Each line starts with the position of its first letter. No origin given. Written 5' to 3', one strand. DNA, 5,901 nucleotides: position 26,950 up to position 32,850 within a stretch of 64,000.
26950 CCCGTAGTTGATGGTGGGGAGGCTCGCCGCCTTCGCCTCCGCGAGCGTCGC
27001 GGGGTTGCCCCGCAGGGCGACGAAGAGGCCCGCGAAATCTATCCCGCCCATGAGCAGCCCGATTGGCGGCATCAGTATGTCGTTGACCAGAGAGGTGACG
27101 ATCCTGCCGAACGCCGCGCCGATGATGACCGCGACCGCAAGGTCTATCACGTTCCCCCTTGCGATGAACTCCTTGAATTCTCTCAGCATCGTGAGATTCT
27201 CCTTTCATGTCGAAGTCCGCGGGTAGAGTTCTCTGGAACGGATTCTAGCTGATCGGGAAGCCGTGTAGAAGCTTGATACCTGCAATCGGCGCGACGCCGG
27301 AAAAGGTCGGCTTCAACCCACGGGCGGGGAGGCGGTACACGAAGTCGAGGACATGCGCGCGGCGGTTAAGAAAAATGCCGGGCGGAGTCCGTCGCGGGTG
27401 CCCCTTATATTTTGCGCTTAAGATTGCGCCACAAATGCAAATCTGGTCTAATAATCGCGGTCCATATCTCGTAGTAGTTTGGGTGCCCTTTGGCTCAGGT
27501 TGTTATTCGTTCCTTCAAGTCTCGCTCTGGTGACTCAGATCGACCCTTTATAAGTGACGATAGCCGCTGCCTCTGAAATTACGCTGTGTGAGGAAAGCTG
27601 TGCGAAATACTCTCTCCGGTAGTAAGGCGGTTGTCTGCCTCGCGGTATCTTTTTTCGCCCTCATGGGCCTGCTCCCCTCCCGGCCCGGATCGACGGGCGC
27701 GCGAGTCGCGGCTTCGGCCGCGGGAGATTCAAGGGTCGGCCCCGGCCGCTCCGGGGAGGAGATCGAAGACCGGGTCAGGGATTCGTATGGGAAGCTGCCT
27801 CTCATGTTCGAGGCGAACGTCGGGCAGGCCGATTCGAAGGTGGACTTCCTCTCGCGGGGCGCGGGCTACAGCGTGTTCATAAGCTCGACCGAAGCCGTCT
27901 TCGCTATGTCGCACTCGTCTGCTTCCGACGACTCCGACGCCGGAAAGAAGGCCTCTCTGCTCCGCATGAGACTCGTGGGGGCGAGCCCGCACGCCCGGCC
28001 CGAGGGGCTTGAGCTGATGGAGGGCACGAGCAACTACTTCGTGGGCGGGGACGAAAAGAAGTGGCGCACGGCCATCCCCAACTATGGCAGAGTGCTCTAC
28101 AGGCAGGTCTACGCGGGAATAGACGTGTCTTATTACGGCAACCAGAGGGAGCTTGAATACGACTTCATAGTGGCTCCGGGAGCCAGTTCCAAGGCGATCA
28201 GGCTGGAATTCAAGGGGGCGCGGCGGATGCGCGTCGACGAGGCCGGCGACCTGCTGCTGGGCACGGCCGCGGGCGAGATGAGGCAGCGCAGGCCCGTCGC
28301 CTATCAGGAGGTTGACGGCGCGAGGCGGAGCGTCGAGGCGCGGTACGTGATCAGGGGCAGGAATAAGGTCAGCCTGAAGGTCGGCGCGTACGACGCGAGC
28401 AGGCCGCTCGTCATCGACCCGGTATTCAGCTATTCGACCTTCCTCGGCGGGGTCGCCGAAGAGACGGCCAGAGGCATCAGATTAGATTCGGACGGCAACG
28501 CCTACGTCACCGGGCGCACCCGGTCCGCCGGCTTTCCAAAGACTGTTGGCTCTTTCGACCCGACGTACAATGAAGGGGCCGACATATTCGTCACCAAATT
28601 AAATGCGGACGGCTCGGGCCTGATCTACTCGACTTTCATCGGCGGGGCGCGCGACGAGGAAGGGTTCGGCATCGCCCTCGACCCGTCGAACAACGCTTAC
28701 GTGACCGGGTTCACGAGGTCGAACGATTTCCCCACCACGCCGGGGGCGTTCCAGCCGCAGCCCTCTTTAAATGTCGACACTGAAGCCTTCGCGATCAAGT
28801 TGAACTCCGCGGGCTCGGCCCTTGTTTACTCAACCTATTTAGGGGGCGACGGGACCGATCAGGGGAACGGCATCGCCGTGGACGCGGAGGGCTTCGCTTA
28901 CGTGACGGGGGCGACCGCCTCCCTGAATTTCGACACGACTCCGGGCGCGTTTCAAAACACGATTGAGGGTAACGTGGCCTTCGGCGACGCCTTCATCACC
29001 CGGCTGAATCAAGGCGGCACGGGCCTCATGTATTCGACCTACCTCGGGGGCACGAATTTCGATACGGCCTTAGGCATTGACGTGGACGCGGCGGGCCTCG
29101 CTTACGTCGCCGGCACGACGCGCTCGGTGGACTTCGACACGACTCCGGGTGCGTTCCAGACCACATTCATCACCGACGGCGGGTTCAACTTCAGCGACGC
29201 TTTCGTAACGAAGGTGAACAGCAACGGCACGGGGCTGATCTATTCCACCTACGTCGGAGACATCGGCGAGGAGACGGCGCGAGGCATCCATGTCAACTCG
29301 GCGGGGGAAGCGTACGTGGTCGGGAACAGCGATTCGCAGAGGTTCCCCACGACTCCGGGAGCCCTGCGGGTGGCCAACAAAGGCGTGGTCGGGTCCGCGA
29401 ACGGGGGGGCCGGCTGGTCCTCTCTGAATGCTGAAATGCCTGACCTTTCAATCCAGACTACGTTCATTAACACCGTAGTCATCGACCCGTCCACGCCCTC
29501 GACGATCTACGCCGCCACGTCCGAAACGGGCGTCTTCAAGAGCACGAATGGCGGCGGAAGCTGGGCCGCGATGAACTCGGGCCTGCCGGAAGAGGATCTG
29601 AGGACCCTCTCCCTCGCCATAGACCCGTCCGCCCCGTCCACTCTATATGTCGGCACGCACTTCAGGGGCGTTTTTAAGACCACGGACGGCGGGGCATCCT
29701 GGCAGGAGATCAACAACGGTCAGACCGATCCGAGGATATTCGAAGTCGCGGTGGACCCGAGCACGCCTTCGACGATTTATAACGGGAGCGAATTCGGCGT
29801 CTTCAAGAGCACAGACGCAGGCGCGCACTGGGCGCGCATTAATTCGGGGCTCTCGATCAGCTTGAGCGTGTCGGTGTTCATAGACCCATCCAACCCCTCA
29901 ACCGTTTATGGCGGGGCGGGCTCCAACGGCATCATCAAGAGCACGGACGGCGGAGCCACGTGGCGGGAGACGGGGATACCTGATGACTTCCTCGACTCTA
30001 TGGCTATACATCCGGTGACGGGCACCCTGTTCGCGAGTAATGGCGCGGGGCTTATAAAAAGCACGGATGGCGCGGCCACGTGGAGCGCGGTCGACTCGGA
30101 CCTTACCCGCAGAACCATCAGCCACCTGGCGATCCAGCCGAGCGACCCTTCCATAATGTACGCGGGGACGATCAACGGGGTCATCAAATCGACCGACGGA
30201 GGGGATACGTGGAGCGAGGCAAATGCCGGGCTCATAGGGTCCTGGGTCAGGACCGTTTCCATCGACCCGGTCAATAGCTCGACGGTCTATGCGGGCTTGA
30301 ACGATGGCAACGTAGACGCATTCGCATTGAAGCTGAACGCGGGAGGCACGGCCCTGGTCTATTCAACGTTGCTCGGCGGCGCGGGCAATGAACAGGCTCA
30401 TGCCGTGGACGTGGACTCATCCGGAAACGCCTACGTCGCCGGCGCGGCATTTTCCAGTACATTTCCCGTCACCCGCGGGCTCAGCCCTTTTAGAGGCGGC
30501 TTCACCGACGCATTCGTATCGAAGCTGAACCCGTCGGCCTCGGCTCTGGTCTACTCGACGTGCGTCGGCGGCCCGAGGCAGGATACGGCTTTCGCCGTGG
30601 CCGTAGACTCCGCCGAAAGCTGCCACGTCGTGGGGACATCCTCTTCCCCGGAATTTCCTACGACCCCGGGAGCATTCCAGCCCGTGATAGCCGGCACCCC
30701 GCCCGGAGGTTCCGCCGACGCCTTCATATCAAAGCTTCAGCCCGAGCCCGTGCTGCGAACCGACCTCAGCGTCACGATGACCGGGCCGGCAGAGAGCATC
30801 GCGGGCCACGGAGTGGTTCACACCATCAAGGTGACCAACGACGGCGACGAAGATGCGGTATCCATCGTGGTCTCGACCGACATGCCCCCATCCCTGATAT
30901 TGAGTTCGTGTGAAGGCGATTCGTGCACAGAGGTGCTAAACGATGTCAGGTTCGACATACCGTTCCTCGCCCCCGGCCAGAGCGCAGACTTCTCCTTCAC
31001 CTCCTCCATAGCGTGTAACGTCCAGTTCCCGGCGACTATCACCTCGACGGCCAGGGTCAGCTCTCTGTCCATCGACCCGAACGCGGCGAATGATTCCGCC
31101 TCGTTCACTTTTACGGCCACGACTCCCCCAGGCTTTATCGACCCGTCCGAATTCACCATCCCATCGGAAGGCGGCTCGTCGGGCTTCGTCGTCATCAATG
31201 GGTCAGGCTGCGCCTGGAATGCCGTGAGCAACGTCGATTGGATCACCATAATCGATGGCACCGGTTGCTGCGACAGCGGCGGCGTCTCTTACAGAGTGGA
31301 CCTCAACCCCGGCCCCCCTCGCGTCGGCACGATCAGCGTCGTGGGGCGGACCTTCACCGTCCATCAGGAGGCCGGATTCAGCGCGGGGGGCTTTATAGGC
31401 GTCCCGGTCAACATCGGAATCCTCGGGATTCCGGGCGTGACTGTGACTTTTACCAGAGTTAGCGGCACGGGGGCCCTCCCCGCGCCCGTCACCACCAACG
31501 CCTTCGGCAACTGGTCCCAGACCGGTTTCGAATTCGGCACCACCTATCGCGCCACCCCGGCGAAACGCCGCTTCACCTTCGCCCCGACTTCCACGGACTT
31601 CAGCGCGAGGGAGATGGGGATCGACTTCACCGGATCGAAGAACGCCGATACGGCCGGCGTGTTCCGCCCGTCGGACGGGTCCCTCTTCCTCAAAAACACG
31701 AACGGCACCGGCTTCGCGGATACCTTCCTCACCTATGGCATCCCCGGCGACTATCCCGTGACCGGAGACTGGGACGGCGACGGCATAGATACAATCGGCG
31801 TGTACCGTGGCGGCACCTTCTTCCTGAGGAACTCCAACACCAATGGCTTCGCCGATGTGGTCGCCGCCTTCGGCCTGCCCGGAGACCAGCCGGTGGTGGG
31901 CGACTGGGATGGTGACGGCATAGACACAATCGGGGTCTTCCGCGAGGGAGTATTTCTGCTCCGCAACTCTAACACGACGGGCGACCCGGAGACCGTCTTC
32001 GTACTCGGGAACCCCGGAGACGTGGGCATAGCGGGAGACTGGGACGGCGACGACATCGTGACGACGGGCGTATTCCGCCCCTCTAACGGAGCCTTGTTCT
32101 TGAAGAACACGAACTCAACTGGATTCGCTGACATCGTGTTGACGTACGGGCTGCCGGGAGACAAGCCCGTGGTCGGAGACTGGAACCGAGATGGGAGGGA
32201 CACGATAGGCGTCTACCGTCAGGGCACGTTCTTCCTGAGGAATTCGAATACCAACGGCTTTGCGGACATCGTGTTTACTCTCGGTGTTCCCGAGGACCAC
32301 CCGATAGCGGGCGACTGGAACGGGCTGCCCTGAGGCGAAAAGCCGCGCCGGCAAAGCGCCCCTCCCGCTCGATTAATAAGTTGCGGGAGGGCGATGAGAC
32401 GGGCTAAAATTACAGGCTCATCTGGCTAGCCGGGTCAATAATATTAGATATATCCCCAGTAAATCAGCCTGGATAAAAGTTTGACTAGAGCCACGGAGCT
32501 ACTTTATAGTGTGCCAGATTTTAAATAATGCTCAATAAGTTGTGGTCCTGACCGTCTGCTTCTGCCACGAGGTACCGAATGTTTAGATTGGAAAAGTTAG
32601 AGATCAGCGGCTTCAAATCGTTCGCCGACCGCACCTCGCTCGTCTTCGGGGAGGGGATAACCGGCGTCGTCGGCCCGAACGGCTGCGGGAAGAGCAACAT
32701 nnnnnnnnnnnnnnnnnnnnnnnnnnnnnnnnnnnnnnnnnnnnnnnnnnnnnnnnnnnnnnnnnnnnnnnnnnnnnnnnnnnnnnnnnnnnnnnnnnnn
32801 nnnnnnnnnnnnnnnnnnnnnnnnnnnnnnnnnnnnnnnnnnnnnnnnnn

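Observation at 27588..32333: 1581-aa secreted mosaic protein combining SBBP beta-propellers, a BNR-like propeller, DUF11, and a C-terminal FG-GAP-like repeat array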

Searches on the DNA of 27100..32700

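Call 22: search_rna_families(source=window, start=27100, end=32700, threshold=evalue, max_evalue=1)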
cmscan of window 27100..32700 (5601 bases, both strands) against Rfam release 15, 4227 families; matches with E-value up to 1: 1.
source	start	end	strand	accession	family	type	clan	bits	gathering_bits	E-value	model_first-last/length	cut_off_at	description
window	31442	31468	-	RF01108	BMV3_UPD-PK1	Cis-reg;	-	24.1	38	0.099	1-26/26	no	Pseudoknot of upstream pseudoknot domain (UPD) of the 3'UTR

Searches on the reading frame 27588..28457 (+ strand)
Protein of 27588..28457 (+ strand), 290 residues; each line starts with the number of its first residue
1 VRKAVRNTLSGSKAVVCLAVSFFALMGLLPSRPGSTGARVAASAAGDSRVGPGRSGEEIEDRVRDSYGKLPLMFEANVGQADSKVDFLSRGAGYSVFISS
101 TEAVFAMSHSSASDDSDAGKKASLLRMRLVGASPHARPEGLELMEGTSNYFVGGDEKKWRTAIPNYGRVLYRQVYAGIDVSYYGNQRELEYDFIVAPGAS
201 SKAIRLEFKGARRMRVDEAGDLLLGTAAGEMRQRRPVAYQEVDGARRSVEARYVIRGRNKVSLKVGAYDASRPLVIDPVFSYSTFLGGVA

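Call 8: search_protein_families(library=pfam, proteins=[window:27588-28457:+], max_evalue=10)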
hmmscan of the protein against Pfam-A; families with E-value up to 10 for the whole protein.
window:27588-28457:+ (290 aa): 1 family
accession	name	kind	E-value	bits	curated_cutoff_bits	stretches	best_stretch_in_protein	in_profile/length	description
PF25778.1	DUF7948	-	1.1e-66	225.4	27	1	74-279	1-214/214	Domain of unknown function (DUF7948)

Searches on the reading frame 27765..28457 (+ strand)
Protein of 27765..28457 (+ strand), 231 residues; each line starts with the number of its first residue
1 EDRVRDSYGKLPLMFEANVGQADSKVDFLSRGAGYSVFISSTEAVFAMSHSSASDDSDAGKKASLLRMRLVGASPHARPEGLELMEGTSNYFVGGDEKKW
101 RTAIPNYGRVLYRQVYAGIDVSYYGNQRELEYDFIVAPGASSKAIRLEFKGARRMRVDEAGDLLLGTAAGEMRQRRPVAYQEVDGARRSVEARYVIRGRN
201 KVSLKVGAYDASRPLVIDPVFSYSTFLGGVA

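Call 56: search_solved_structures(query=window:27765-28457:+, max_evalue=10)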
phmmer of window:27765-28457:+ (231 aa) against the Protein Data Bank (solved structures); distinct sequences matched with E-value up to 10: 1.
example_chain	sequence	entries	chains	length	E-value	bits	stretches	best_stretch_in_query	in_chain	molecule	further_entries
8ond_A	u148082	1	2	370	0.72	12.5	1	141-170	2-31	bd2133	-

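Call 64: search_protein_families(library=ncbifam, proteins=[window:27765-28457:+], max_evalue=10)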
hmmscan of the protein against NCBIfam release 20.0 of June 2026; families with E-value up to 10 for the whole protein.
window:27765-28457:+ (231 aa): 0 families

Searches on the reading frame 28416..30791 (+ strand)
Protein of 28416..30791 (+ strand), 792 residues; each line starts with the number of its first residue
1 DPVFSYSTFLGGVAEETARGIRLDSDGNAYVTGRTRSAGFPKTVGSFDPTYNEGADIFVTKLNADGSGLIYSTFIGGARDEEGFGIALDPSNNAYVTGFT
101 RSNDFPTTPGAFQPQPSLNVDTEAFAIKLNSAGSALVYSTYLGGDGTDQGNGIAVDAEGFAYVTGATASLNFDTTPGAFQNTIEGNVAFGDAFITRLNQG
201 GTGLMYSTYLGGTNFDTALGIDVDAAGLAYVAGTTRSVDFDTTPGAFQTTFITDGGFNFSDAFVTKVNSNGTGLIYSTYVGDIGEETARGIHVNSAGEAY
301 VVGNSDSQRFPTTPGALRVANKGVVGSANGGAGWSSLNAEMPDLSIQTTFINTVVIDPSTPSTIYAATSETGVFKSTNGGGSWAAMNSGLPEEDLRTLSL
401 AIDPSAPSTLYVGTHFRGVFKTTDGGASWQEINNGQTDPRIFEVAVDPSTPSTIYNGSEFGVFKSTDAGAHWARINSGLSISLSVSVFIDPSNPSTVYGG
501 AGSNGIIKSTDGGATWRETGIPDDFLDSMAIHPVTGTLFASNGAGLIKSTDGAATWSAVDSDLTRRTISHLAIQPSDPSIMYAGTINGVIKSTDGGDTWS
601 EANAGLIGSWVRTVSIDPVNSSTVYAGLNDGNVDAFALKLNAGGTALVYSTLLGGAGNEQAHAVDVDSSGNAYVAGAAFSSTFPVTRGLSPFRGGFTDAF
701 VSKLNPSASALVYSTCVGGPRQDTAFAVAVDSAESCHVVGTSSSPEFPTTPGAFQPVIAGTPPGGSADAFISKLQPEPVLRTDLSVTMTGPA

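Call 34: predict_structure(alignment_id=A2)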
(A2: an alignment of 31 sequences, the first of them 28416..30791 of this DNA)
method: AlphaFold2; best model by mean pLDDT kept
length: 792 residues; sequences in the alignment: 31
mean_pLDDT: 89.5   pTM: 0.89
mean pLDDT of the five models: 89.5, 89.1, 88.1, 87.1, 87.0
residues with pLDDT >= 90: 508; 70-90: 236; 50-70: 42; < 50: 6
segments of 3 or more residues with pLDDT < 50: 790-792
pLDDT, mean of each block of 10 residues (from residue 1): 85 91 97 93 86 91 95 93 96 97 93 89 96 96 94 97 96 95 85 97 97 95 97 95 96 74 97 97 92 97 93 93 93 91 67 93 92 93 91 81 94 91 94 84 91 90 91 83 77 89 81 87 79 88 84 85 75 90 91 89 90 94 91 92 97 90 97 95 84 81 94 89 95 95 88 82 71 85 54 41
secondary structure, 60 per line:
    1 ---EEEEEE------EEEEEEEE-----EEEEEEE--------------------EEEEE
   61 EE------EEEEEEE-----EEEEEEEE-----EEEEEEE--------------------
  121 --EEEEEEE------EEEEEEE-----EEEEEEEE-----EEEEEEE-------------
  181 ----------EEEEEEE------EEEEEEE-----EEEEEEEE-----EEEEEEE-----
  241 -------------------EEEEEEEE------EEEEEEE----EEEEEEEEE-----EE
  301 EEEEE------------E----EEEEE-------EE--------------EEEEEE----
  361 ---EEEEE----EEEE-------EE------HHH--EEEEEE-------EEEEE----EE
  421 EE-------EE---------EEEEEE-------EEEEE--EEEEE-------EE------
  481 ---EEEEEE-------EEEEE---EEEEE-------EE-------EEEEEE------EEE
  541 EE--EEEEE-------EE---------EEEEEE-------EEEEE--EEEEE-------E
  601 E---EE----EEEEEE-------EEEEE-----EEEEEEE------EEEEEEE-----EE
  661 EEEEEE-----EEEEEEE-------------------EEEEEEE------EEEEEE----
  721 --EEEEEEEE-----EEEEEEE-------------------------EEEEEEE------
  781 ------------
elements in order (helices of 4 or more, strands of 3 or more residues): E4-9 E16-23 E29-35 E56-62 E69-75 E81-88 E94-100 E123-129 E136-142 E148-155 E161-167 E191-197 E204-210 E216-223 E229-235 E260-267 E274-280 E285-293 E299-305 E323-327 E351-356 E364-368 E373-376 E397-402 E410-414 E419-422 E441-446 E454-458 E461-465 E484-489 E497-501 E505-509 E526-531 E538-542 E545-549 E568-573 E581-585 E588-592 E611-616 E624-628 E634-640 E647-653 E659-666 E672-678 E698-704 E711-716 E723-730 E736-742 E768-774

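Call 36: fold_search(model_id=the predicted structure, library=pdb)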
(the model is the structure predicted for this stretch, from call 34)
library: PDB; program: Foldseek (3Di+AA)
matches with E <= 10: 1840; with E <= 0.001: 1570
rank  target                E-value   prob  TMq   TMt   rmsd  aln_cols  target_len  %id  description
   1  2cn3_A                3.2e-18  1.00  0.20  0.22  25.5       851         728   12  Crystal Structures of Clostridium thermocellum Xyloglucanase (released 2006-05-22)
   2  2cn2_A                3.4e-18  1.00  0.22  0.24  25.0       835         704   12  Crystal Structures of Clostridium thermocellum Xyloglucanase (released 2006-05-22)
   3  7fh8                  3.5e-18  1.00  0.41  0.50  11.8       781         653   13  Friedel-Crafts alkylation enzyme CylK mutant H391A (released 2022-02-16)
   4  6p2n                  3.7e-18  1.00  0.25  0.26  23.5       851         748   12  Crystal structure of Paenibacillus graminis GH74 (PgGH74) (released 2019-07-31)
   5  7fh7                  4.1e-18  1.00  0.45  0.54   4.7       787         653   12  Friedel-Crafts alkylation enzyme CylK mutant Y37F (released 2022-02-16)
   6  5fkq_A                1.4e-17  1.00  0.23  0.25  25.4       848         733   13  Unraveling the first step of xyloglucan degradation by the soil saprophyte Cellvibrio japonicus through the functional (released 2015-11-04)
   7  7fh6                  1.5e-17  1.00  0.45  0.54   5.1       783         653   12  Friedel-Crafts alkylation enzyme CylK (released 2022-02-16)
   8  6p2m_A                1.9e-17  1.00  0.30  0.33  17.4       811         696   15  Crystal structure of the Caldicellulosiruptor lactoaceticus GH74 (ClGH74a) enzyme in complex with LLG xyloglucan (released 2019-07-31)
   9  5fkq_B                1.9e-17  1.00  0.23  0.25  25.5       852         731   13  Unraveling the first step of xyloglucan degradation by the soil saprophyte Cellvibrio japonicus through the functional (released 2015-11-04)
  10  6mgl_A                2.4e-17  1.00  0.24  0.25  21.1       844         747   14  Crystal structure of the catalytic domain from GH74 enzyme PoGH74 from Paenibacillus odorifer, D60A mutant in complex  (released 2019-01-23)
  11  4lgn                  2.5e-17  1.00  0.21  0.23  25.9       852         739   15  The structure of Acidothermus cellulolyticus family 74 glycoside hydrolase (released 2013-12-11)
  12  5fkt_A                2.6e-17  1.00  0.23  0.25  25.5       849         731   13  Unraveling the first step of xyloglucan degradation by the soil saprophyte Cellvibrio japonicus through the functional (released 2015-11-04)
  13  5fkt_B                2.6e-17  1.00  0.23  0.25  25.4       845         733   14  Unraveling the first step of xyloglucan degradation by the soil saprophyte Cellvibrio japonicus through the functional (released 2015-11-04)
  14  5jwz_A                2.8e-17  1.00  0.20  0.21  27.4       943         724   13  Structure of a Putative Xyloglucanase from the Cellulolytic Bacteria Streptomyces sp. SirexAA-E (released 2016-06-01)
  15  7roo                  3.1e-17  1.00  0.33  0.40  15.6       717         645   12  Crystal structure of Friedel-Crafts alkylating enzyme CylK from Cylindospermum licheniforme with bromide (released 2022-03-23)
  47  3b7f                  1.5e-13  1.00  0.29  0.60   8.2       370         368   22  Crystal structure of a putative glycosyl hydrolase with bnr repeats (reut_b4987) from ralstonia eutropha jmp134 at 2.20  (released 2007-11-13)
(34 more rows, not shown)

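Call 57: search_solved_structures(query=window:28416-30791:+, max_evalue=0.01)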
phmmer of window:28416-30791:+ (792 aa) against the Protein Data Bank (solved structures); distinct sequences matched with E-value up to 0.01: 11.
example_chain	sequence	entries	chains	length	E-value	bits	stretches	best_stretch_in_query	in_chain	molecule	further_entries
3b7f_A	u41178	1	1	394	8.5e-16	60.3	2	360-479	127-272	Glycosyl hydrolase, BNR repeat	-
6p2k_A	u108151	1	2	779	1.5e-14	56.2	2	398-498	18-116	Fibronectin type III domain-containing protein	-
5fkq_A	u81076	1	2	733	2e-07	32.7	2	367-457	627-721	ENDO-1,4-BETA-GLUCANASE/XYLOGLUCANASE, PUTATIVE, GLY74A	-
5fkr_A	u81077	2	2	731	2.3e-07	32.5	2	367-457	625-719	ENDO-1,4-BETA-GLUCANASE/XYLOGLUCANASE, PUTATIVE, GLY74A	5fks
5fkt_A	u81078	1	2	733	2.5e-07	32.3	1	367-457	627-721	ENDO-1,4-BETA-GLUCANASE/XYLOGLUCANASE, GLY74A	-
5ojp_A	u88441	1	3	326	1.1e-06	30.2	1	374-601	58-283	Ycf48-like protein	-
5ojr_A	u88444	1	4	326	1.1e-06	30.2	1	372-551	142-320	Ycf48-like protein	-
2xbg_A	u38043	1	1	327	1.2e-06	30.1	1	372-551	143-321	YCF48-LIKE PROTEIN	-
5oj5_A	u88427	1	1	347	1.3e-06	29.9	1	372-551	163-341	Ycf48-like protein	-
6p2l_A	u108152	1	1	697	5.5e-05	24.6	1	455-627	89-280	Glycosyl hydrolase BNR repeat-containing protein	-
8am5_S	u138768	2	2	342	0.0004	21.7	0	361-524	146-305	Photosystem II assembly lipoprotein Ycf48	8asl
